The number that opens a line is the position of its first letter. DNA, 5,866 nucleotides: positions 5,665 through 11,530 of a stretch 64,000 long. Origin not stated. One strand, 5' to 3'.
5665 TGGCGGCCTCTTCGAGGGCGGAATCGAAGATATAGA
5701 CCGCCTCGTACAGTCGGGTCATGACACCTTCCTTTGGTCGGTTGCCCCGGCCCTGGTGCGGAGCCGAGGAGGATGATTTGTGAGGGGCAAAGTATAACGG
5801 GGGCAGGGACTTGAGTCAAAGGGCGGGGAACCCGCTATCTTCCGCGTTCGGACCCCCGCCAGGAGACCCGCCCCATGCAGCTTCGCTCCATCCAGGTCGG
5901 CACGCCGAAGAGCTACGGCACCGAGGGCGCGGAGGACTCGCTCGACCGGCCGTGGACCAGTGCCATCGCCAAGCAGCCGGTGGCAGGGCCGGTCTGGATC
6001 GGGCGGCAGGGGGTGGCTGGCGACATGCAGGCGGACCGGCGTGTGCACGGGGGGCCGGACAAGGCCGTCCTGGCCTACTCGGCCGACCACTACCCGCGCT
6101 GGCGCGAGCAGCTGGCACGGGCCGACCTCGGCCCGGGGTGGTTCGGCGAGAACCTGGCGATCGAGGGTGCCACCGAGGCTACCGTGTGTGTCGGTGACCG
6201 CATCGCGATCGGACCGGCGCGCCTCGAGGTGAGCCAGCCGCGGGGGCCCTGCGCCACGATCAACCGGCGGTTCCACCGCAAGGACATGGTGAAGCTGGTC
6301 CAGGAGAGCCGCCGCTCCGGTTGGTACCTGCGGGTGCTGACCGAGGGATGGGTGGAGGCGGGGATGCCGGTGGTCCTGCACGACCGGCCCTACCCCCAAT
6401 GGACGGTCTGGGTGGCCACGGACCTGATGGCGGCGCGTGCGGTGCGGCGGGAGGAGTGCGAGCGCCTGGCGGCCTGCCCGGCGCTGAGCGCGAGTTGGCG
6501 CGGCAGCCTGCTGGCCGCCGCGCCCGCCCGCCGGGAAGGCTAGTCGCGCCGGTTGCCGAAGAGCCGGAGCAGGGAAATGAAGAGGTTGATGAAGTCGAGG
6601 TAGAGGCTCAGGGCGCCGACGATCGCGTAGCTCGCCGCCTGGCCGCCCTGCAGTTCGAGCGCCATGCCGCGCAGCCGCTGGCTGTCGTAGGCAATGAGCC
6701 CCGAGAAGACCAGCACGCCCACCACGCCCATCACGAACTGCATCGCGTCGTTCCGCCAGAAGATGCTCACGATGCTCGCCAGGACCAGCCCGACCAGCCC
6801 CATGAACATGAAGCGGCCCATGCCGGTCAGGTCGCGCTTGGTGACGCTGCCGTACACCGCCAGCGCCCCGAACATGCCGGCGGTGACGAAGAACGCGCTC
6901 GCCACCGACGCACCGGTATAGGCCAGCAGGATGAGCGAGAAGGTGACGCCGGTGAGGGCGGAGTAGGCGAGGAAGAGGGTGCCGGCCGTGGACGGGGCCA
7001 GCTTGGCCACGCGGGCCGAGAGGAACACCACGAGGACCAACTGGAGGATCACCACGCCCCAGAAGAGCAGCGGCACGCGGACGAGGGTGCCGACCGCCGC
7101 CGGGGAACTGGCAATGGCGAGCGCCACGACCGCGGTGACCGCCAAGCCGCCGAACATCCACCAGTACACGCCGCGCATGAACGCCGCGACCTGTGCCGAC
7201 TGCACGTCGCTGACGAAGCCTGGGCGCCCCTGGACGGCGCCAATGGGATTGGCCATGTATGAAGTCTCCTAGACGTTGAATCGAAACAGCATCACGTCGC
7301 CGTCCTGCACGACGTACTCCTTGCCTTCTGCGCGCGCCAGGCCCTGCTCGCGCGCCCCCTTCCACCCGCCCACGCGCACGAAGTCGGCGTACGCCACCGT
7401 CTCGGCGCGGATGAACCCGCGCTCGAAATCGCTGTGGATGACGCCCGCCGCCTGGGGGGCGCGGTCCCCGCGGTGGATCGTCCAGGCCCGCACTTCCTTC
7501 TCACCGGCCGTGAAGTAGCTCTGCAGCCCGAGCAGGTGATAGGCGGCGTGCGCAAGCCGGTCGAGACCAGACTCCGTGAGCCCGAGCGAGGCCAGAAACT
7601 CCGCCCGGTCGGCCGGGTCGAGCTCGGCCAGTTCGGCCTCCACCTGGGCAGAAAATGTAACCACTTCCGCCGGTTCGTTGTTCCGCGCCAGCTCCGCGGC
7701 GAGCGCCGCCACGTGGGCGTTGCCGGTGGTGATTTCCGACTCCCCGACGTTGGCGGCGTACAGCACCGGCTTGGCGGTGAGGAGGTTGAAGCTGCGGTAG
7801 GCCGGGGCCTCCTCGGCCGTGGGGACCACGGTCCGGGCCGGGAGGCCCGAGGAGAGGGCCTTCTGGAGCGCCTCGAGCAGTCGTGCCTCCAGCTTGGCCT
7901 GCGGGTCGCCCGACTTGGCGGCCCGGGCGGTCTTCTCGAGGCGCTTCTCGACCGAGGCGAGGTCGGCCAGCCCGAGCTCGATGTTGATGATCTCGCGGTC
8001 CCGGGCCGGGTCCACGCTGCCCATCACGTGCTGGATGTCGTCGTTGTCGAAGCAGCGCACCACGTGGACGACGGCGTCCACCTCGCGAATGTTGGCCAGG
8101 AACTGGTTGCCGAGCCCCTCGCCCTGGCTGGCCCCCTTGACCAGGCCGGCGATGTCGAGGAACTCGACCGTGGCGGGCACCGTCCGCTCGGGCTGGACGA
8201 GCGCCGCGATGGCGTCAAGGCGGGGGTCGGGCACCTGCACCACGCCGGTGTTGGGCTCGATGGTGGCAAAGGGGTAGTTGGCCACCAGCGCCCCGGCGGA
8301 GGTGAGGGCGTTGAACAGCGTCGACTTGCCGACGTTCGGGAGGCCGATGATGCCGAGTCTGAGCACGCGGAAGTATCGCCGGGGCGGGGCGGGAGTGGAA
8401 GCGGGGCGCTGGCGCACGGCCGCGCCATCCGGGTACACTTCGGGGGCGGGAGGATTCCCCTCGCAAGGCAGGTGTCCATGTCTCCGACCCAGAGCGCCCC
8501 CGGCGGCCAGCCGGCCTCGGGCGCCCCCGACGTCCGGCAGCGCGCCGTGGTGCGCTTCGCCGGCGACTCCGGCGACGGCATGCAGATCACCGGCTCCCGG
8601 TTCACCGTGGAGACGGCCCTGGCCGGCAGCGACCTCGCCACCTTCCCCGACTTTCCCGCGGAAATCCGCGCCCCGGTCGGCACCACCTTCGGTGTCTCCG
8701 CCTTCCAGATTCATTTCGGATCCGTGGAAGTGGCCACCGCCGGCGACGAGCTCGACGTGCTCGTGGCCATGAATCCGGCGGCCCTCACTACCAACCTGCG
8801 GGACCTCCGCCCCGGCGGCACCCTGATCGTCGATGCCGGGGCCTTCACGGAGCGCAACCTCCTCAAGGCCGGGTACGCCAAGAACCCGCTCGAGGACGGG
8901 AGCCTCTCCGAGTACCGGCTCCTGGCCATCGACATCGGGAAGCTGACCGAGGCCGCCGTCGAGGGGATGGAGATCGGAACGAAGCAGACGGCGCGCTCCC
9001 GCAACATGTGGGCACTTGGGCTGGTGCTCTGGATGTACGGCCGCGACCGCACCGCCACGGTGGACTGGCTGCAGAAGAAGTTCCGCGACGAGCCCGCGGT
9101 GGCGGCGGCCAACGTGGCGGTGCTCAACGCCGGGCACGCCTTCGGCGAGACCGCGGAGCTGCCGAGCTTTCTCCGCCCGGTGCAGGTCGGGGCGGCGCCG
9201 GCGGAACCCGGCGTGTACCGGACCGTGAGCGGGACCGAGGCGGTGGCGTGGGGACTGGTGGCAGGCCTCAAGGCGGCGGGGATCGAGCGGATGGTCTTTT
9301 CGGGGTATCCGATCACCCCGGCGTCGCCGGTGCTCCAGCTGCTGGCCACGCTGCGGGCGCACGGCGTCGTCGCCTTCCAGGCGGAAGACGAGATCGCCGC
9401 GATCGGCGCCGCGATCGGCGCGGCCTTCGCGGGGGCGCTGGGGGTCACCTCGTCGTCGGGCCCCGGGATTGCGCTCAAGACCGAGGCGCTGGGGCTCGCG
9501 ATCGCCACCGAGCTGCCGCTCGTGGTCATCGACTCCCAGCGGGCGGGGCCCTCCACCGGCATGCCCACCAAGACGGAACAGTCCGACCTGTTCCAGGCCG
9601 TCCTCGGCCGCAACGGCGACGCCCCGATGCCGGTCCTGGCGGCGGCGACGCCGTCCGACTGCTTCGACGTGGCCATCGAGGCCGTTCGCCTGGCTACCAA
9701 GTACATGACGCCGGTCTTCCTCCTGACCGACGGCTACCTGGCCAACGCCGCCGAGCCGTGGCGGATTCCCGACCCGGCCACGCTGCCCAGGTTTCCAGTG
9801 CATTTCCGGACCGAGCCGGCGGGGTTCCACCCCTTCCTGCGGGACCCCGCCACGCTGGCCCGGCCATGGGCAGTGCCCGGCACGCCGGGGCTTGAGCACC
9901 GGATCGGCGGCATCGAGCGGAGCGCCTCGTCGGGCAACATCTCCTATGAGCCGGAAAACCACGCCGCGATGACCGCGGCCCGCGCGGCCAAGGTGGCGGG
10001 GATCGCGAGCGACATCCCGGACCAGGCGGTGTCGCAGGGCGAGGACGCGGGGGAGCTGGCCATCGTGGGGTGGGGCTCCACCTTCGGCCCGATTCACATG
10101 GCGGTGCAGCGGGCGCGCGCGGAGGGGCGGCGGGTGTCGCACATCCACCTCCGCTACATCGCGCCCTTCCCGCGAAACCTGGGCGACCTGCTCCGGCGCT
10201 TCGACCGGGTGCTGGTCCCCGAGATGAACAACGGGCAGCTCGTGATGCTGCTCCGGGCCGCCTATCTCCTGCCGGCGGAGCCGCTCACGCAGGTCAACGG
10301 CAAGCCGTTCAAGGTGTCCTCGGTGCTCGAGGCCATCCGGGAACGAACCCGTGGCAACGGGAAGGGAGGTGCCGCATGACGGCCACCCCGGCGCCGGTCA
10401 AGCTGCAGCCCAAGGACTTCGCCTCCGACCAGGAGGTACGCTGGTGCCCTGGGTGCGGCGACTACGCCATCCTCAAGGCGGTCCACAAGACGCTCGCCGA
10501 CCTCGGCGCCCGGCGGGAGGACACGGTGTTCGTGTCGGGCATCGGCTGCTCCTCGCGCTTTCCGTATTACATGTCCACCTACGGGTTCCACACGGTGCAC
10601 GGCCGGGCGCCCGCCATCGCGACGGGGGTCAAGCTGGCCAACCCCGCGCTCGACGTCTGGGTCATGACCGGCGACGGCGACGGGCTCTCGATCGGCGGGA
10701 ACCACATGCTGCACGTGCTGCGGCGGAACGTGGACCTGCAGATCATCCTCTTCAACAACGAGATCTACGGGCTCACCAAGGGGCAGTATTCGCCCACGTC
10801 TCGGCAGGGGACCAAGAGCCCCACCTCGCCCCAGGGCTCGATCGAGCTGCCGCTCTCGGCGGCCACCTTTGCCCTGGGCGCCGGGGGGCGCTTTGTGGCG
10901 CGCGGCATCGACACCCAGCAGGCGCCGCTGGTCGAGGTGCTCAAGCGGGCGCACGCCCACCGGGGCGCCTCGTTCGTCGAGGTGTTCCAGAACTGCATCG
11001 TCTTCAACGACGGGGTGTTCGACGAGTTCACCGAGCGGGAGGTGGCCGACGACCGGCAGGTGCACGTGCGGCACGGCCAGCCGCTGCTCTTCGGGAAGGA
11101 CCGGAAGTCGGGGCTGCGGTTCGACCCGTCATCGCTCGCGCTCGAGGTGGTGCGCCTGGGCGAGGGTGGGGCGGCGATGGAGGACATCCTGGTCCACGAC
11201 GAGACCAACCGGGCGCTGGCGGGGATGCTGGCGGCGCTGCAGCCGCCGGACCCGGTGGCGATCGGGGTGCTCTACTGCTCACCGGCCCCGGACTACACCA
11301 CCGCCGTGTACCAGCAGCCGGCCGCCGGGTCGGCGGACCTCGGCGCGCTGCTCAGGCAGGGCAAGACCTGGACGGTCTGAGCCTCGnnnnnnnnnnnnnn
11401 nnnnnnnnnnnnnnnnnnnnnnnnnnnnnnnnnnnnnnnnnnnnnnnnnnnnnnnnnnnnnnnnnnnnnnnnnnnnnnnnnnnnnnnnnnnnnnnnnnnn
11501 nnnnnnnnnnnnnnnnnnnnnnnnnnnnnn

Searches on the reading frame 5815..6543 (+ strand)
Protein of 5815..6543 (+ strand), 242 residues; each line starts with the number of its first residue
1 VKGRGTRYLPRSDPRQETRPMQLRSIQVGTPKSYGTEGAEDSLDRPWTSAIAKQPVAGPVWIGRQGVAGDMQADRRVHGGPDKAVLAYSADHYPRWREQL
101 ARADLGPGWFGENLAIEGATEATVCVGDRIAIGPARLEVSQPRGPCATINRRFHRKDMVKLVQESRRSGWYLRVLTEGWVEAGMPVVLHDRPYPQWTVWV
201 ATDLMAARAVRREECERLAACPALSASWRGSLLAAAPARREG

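Call 64: search_protein_families(library=pfam, proteins=[window:5815-6543:+], max_evalue=0.0001)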
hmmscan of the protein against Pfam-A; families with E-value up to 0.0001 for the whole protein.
window:5815-6543:+ (242 aa): 2 families
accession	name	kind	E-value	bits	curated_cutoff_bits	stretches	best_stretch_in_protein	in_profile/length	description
PF03473.23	MOSC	-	2.2e-38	131.4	22.7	1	74-186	1-119/120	MOSC domain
PF03475.19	YiiM_3-alpha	-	4.9e-06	26.8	22.7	1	196-232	1-37/44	YiiM-like, 3-alpha helix domain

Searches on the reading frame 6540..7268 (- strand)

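Call 64: search_protein_families(library=pfam, proteins=[window:6540-7268:-], max_evalue=0.0001)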
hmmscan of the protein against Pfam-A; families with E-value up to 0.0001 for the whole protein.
window:6540-7268:- (242 aa): 1 family
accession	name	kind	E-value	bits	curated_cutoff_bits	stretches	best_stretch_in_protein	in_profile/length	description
PF01027.25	Bax1-I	-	8e-59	199.3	34.1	1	29-237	2-207/207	Inhibitor of apoptosis-promoting Bax1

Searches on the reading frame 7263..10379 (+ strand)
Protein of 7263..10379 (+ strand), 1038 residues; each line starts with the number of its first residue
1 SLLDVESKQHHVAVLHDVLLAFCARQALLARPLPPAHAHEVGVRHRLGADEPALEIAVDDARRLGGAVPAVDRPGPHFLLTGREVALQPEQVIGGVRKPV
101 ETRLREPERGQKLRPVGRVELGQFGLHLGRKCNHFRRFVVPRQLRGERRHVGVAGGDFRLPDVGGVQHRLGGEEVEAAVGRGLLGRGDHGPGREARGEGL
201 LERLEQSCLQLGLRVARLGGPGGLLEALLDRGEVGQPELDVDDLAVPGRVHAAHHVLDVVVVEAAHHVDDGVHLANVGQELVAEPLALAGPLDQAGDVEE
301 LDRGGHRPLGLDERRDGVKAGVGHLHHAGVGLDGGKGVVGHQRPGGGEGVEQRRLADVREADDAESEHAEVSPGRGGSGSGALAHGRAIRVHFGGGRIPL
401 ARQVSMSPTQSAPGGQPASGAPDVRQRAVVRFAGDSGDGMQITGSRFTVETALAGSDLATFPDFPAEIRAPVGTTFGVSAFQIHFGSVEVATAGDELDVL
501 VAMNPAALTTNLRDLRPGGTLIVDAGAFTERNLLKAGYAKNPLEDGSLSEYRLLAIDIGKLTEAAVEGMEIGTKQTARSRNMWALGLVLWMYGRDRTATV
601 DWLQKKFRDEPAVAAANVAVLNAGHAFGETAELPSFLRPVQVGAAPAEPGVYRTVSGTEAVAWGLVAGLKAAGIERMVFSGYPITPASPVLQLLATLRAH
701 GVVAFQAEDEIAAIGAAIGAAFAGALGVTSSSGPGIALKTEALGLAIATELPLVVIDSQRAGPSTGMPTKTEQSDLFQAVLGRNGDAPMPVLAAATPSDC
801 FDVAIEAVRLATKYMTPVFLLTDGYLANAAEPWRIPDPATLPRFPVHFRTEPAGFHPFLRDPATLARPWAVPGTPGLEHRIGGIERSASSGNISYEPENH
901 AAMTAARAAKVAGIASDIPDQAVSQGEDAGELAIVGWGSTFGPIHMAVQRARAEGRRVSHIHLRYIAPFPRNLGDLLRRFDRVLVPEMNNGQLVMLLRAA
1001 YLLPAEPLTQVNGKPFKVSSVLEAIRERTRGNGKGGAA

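Call 64: search_protein_families(library=pfam, proteins=[window:7263-10379:+], max_evalue=0.0001)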
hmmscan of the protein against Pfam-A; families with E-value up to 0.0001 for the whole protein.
window:7263-10379:+ (1038 aa): 4 families
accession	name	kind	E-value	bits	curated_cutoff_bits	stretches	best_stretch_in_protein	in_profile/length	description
PF01855.24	POR_N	-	1.4e-53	182.5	27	1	677-888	9-220/231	Pyruvate flavodoxin/ferredoxin oxidoreductase, thiamine diP-bdg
PF01558.24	POR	-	1.1e-23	84.7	27.4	1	437-625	2-172/173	Pyruvate ferredoxin/flavodoxin oxidoreductase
PF17147.9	PFOR_II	-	1.1e-08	35.7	27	1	931-1001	2-78/102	Pyruvate:ferredoxin oxidoreductase core domain II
PF02776.23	TPP_enzyme_N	-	7e-05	23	26.8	0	665-771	7-109/119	Thiamine pyrophosphate enzyme, N-terminal TPP binding domain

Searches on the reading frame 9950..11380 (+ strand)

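Call 64: search_protein_families(library=pfam, proteins=[window:9950-11380:+], max_evalue=0.0001)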
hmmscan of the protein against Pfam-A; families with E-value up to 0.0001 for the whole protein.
window:9950-11380:+ (476 aa): 1 family
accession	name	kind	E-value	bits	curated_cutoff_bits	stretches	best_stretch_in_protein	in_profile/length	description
PF02775.26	TPP_enzyme_C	-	2.5e-28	99.2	21.9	1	198-345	2-151/151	Thiamine pyrophosphate enzyme, C-terminal TPP binding domain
